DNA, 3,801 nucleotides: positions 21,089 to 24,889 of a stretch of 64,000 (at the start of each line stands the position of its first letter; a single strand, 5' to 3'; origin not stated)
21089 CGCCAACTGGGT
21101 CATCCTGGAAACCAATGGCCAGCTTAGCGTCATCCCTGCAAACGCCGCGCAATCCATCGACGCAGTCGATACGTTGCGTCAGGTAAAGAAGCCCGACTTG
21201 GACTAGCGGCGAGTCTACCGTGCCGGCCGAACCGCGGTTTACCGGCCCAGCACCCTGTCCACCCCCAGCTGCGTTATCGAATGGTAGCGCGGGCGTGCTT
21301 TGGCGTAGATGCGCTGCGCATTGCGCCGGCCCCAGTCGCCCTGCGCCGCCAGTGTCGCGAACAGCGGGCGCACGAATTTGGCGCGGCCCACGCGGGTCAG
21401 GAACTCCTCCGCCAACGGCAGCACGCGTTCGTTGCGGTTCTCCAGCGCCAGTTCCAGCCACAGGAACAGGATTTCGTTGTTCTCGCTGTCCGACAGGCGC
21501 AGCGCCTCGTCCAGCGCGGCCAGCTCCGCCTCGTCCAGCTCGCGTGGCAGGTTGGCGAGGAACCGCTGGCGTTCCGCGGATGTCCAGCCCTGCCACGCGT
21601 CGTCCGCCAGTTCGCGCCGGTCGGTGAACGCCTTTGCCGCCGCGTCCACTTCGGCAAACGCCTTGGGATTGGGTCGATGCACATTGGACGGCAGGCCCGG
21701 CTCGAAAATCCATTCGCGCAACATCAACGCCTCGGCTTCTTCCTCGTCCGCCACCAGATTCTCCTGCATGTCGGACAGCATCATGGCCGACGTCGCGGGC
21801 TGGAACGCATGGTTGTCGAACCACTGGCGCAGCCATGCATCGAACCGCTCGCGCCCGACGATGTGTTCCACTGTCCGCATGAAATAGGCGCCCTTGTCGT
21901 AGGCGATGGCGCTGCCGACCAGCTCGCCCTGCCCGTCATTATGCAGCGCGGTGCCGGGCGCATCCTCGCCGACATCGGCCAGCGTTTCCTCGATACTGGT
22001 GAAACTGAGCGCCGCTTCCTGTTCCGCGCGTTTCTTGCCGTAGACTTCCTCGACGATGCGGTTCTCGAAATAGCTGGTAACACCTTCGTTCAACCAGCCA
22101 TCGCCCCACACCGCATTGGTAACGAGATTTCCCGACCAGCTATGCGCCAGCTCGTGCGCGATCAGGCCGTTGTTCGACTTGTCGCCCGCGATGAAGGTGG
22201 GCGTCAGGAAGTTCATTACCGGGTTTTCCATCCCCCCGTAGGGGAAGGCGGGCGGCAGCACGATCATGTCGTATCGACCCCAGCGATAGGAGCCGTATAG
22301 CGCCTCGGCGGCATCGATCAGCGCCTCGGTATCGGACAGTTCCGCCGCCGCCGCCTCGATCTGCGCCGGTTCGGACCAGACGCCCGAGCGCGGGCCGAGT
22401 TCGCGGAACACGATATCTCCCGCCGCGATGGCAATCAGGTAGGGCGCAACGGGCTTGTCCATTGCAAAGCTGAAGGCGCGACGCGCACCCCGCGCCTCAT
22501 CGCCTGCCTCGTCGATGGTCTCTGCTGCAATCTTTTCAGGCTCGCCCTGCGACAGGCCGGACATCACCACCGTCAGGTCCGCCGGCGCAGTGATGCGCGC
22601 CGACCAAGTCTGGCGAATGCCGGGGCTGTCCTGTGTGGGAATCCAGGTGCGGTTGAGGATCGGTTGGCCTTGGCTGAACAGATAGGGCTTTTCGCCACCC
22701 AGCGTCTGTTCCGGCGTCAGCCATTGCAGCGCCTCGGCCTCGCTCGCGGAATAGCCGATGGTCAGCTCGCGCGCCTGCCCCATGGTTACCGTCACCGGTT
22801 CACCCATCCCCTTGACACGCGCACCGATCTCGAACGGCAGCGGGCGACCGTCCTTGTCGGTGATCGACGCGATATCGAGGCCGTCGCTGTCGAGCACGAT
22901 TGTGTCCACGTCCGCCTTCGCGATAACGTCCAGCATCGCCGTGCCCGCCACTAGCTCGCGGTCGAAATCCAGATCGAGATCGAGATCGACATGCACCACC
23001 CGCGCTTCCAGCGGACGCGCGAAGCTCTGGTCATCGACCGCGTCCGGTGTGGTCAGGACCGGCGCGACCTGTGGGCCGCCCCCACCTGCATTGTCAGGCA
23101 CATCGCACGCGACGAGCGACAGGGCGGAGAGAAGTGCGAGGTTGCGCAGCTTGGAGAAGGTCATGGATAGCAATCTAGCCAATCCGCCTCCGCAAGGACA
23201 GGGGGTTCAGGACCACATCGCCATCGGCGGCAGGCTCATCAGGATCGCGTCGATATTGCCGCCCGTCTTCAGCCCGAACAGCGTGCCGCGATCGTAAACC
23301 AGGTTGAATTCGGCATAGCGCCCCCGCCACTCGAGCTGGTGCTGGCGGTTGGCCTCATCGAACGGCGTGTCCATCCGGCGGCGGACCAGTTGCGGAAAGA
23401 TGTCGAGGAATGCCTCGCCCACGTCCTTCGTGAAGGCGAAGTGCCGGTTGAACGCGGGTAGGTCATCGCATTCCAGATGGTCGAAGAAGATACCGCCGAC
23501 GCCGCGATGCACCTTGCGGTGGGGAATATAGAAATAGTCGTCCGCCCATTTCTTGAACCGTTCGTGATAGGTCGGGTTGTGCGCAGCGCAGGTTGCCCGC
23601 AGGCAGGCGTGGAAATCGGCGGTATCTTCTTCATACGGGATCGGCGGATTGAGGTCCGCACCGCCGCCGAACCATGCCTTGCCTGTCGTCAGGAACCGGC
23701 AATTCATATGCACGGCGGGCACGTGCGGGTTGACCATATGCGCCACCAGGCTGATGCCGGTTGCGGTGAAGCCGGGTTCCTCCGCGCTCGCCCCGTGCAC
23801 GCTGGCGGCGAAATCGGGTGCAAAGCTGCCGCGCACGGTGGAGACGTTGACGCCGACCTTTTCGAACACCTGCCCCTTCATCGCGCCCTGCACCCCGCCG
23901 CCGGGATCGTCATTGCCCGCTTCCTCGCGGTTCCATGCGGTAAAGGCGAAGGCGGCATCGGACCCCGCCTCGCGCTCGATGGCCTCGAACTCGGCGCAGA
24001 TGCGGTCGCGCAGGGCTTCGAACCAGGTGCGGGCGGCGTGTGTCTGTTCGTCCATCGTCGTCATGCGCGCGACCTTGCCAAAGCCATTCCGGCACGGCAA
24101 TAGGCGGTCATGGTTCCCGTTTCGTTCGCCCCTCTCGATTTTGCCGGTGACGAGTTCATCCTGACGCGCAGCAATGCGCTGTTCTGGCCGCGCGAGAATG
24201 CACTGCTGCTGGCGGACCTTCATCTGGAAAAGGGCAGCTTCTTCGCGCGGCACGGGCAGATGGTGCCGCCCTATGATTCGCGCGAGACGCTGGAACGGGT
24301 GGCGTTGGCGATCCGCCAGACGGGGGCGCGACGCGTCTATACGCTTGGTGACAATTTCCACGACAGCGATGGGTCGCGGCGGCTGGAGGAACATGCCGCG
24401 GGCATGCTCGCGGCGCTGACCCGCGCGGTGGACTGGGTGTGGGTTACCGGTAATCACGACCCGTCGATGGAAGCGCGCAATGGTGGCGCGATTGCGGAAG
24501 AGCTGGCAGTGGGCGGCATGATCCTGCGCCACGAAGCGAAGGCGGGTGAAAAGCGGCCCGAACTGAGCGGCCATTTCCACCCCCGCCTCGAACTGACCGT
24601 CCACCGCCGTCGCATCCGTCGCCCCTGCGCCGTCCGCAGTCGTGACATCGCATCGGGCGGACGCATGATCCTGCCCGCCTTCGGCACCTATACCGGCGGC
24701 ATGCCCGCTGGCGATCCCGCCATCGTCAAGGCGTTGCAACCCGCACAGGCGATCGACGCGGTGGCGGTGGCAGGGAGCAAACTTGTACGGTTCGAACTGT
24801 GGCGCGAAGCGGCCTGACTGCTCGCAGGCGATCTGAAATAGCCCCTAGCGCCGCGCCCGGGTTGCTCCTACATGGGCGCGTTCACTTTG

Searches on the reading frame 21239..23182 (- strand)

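Call 38: search_protein_families(library=pfam, proteins=[window:21239-23182:-], max_evalue=0.001)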
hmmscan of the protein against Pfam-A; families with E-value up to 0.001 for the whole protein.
window:21239-23182:- (647 aa): 3 families
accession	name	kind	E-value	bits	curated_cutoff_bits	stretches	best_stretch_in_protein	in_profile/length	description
PF01433.26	Peptidase_M1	-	2e-38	132.6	27.7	1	287-478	9-206/218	Peptidase family M1 domain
PF09127.17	Leuk-A4-hydro_C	-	1.5e-23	83.4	27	1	533-644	1-111/112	Leukotriene A4 hydrolase, C-terminal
PF17900.6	Peptidase_M1_N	-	4.5e-11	43.6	25.8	1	64-214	4-163/186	Peptidase M1 N-terminal domain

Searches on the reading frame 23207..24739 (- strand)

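Call 38: search_protein_families(library=pfam, proteins=[window:23207-24739:-], max_evalue=0.001)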
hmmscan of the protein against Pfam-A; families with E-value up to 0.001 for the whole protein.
window:23207-24739:- (510 aa): 1 family
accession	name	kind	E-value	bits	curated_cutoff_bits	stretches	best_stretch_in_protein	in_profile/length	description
PF01218.23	Coprogen_oxidas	-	3.4e-89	298.9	31.8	1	238-510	4-271/295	Coproporphyrinogen III oxidase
